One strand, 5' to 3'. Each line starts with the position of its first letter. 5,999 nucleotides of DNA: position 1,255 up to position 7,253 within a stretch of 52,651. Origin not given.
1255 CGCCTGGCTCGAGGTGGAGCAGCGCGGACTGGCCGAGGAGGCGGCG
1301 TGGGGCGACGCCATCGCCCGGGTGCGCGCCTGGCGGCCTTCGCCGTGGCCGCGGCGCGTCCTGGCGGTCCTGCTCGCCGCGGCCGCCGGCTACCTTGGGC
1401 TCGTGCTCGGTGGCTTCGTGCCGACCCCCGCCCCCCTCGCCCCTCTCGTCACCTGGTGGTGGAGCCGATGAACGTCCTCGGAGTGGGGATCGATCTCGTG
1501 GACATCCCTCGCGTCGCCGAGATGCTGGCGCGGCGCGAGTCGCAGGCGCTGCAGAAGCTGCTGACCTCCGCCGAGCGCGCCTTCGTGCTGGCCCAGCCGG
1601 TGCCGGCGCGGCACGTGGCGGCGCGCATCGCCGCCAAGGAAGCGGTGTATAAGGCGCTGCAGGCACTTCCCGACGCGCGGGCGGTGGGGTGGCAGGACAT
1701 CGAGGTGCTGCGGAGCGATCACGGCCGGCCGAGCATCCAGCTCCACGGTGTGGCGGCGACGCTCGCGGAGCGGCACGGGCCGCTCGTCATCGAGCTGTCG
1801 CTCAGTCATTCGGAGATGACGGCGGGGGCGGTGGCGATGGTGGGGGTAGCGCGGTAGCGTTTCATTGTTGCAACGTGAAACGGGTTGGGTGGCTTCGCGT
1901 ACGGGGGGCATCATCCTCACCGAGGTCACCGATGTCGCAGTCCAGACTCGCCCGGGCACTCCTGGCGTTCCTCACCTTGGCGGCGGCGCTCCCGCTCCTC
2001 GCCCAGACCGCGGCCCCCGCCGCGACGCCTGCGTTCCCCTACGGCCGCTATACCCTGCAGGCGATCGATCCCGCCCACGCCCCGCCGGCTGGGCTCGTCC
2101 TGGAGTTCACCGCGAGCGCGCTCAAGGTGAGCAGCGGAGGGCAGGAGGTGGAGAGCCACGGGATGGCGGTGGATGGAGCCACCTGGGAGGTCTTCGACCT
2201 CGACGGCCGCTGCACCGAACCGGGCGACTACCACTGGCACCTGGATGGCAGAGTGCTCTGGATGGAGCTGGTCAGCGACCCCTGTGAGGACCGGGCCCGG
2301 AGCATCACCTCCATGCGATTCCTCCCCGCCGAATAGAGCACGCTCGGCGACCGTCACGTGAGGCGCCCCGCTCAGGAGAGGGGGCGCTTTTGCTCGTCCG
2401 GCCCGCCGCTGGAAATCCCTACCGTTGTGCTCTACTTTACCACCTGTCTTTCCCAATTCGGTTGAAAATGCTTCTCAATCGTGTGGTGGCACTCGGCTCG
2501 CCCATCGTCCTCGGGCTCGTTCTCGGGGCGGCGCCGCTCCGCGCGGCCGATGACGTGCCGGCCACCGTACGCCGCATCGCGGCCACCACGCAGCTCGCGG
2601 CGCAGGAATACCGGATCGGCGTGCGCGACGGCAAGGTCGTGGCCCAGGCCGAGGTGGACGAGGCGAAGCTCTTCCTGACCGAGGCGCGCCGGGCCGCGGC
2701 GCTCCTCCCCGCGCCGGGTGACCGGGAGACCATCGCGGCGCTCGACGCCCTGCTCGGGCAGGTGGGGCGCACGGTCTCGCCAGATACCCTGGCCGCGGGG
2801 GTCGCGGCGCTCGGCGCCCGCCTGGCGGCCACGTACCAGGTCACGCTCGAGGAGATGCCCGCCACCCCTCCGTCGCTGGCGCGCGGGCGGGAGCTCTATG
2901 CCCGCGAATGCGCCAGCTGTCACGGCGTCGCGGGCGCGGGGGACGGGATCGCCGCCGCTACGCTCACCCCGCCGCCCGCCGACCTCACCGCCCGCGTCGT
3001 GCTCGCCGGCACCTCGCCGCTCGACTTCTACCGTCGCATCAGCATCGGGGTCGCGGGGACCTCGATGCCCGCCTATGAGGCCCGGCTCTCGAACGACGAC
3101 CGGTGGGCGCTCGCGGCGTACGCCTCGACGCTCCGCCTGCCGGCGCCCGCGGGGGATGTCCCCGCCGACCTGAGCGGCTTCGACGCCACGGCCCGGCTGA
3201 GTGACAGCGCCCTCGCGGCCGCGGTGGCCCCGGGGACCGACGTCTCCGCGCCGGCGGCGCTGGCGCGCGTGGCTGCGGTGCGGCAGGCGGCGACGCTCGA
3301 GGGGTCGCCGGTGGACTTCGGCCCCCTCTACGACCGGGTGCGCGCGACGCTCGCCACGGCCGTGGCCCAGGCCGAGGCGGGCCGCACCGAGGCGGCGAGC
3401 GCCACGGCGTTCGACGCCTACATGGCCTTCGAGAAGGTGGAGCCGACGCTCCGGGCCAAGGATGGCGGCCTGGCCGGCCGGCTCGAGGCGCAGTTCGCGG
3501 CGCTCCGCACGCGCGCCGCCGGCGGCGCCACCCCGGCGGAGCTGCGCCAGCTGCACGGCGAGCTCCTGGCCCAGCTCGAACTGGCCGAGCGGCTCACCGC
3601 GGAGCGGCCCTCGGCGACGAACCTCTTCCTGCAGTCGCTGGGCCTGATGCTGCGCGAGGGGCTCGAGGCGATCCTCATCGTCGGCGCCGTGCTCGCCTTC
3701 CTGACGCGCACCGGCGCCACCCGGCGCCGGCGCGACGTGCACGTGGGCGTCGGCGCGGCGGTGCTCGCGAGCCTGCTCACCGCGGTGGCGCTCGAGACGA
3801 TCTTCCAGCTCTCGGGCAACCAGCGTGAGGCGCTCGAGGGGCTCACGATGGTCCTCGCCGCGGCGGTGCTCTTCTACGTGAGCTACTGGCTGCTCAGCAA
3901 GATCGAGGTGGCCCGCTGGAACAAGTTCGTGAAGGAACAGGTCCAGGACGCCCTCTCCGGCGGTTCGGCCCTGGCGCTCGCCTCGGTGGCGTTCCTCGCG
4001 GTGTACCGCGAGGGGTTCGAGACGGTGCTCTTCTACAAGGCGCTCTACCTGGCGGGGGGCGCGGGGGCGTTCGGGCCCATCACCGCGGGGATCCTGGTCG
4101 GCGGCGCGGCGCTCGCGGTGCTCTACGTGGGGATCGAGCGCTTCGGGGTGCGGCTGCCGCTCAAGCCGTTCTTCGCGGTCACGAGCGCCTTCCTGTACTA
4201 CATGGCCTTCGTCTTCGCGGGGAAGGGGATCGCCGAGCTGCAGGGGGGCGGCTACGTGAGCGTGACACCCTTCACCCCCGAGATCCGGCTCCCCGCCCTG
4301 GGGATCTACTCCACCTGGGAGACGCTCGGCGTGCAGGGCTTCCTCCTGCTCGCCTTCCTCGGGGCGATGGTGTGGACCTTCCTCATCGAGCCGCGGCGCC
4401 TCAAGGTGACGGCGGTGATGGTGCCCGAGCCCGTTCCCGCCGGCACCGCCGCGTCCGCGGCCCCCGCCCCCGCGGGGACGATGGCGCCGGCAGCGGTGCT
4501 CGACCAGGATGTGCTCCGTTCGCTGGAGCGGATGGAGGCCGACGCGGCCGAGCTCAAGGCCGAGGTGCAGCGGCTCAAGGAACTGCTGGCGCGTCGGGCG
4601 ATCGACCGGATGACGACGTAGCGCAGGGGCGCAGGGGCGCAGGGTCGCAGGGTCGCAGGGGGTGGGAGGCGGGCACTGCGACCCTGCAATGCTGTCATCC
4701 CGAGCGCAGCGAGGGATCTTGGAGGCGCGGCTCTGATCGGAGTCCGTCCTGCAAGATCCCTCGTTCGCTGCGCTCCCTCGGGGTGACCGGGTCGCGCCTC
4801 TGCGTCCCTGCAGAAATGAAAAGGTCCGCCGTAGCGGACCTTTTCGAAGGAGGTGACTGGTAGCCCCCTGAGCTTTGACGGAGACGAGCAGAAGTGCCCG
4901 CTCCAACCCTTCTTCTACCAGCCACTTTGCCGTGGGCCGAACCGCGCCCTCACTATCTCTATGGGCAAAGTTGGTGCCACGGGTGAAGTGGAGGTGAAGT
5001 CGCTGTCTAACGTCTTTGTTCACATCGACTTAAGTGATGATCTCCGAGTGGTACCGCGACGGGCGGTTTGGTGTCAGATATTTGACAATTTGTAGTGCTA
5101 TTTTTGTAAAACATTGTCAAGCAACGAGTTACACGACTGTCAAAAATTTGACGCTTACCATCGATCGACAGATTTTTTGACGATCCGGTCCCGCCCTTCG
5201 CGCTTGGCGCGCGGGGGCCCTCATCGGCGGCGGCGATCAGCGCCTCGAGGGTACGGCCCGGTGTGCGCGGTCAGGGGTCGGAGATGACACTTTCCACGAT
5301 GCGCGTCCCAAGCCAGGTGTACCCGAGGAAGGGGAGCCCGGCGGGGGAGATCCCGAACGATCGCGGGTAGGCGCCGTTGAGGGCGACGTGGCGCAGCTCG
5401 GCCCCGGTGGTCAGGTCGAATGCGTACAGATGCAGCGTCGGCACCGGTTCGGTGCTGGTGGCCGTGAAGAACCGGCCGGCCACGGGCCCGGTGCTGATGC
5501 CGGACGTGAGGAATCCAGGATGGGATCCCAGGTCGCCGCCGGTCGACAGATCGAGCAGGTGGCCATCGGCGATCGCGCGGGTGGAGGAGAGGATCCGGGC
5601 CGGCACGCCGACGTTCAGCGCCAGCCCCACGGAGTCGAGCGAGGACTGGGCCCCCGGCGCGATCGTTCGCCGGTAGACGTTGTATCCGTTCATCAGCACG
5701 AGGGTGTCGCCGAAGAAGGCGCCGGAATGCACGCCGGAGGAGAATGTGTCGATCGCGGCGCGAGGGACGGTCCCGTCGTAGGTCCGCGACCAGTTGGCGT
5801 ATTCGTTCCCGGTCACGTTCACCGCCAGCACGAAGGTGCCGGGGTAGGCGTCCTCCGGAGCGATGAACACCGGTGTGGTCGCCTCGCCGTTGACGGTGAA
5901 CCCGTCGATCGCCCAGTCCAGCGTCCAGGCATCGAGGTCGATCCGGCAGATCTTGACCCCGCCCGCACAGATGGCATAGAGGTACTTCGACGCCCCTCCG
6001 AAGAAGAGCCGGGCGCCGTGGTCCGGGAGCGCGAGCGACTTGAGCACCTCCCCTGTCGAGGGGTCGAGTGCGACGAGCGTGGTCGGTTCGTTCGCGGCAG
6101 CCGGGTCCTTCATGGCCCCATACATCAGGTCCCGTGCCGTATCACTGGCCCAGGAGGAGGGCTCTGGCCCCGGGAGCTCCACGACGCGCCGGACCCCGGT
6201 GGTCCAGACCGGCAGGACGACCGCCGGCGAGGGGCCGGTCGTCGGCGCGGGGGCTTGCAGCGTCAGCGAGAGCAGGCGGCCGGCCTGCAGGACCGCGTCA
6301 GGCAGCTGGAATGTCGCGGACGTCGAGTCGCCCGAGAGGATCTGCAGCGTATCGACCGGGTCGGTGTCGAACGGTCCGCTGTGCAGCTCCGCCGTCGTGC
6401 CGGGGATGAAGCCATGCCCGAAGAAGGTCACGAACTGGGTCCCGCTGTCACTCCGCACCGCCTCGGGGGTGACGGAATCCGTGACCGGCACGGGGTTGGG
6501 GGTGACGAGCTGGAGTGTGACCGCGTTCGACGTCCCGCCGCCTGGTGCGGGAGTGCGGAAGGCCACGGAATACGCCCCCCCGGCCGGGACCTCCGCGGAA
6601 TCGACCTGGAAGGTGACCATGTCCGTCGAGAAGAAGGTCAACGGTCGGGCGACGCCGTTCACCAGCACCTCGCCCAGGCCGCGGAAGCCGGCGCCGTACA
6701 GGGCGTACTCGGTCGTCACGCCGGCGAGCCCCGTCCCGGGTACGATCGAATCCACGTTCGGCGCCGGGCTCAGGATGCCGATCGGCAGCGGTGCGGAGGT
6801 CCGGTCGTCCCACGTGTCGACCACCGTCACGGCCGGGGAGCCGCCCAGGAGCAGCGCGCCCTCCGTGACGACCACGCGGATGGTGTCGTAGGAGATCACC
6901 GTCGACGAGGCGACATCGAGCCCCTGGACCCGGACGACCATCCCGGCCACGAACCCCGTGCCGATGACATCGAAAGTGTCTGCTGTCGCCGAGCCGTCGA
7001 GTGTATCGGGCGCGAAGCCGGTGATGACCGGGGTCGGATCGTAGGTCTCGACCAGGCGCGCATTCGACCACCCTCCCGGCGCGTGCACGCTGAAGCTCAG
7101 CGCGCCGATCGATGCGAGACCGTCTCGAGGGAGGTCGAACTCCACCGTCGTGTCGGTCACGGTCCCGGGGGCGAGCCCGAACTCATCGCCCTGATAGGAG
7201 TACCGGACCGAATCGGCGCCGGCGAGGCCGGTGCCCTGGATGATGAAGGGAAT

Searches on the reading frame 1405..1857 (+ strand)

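Call 20: search_protein_families(library=pfam, proteins=[window:1405-1857:+], max_evalue=0.001)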
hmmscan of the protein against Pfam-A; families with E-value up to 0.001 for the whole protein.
window:1405-1857:+ (150 aa): 1 family
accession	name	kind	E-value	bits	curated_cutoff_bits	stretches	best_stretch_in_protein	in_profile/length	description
PF01648.25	ACPS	-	1e-14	54.9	25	1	26-124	1-99/111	4'-phosphopantetheinyl transferase superfamily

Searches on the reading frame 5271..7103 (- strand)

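Call 19: search_protein_families(library=pfam, proteins=[window:5271-7103:-], max_evalue=0.001)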
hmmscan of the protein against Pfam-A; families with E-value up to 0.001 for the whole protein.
window:5271-7103:- (610 aa): 1 family
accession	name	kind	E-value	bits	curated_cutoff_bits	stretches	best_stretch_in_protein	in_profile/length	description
PF01833.30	TIG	-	3.7e-07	30.5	20.9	0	115-197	1-82/84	IPT/TIG domain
